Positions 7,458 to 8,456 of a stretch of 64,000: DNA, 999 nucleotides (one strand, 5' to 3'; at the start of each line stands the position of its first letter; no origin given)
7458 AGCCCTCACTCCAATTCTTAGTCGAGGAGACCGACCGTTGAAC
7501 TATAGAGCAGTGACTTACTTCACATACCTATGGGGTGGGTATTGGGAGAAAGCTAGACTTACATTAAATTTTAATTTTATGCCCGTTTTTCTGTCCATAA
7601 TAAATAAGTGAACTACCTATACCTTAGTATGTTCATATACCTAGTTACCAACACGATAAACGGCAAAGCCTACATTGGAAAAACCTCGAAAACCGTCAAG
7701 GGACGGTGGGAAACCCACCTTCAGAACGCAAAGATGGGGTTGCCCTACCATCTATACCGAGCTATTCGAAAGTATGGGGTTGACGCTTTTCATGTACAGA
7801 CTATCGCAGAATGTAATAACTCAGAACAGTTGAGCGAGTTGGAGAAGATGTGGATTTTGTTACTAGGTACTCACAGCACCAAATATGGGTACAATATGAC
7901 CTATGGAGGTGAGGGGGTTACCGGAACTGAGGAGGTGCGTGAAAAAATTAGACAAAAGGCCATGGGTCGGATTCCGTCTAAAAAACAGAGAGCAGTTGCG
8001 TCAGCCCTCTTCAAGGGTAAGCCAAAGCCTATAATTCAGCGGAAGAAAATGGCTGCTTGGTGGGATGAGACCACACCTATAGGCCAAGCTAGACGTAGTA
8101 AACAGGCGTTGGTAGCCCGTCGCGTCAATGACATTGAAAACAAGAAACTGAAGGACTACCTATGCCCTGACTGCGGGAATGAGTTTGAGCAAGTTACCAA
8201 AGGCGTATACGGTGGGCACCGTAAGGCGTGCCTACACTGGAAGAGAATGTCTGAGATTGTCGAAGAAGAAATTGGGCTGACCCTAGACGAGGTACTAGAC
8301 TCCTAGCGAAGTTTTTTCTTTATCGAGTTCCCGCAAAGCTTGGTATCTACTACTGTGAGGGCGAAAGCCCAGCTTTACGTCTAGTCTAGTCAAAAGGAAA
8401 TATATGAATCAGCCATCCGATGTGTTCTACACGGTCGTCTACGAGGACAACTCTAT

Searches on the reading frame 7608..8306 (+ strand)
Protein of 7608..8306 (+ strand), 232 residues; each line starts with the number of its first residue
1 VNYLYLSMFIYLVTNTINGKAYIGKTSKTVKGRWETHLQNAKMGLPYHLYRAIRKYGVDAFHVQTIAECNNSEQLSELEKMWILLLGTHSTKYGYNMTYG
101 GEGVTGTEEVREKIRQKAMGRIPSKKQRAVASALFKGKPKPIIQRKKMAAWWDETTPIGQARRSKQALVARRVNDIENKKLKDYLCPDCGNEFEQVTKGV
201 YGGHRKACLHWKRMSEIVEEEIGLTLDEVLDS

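Call 56: search_protein_families(library=phrogs, proteins=[window:7608-8306:+], max_evalue=0.01)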
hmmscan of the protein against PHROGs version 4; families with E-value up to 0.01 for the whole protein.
window:7608-8306:+ (232 aa): 7 families
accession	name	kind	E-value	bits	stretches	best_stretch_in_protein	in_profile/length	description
phrog_314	-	DNA, RNA and nucleotide metabolism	3.2e-33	116.5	1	9-213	180-395/574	homing endonuclease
phrog_7168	-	DNA, RNA and nucleotide metabolism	4.1e-24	86.5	1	9-131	3-128/284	homing endonuclease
phrog_5123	-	DNA, RNA and nucleotide metabolism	2.4e-15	57.7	1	8-102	2-93/152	homing endonuclease with GIY-YIG motif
phrog_19446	-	DNA, RNA and nucleotide metabolism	1.1e-14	55.6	1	10-129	4-124/254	homing endonuclease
phrog_447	-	other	4e-05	24.5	1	8-84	27-111/148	NAD synthetase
phrog_20015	-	DNA, RNA and nucleotide metabolism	4.6e-05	24.6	1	9-42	4-37/46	endonuclease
phrog_3404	-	DNA, RNA and nucleotide metabolism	0.0012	19.7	1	9-82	4-75/235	HNH endonuclease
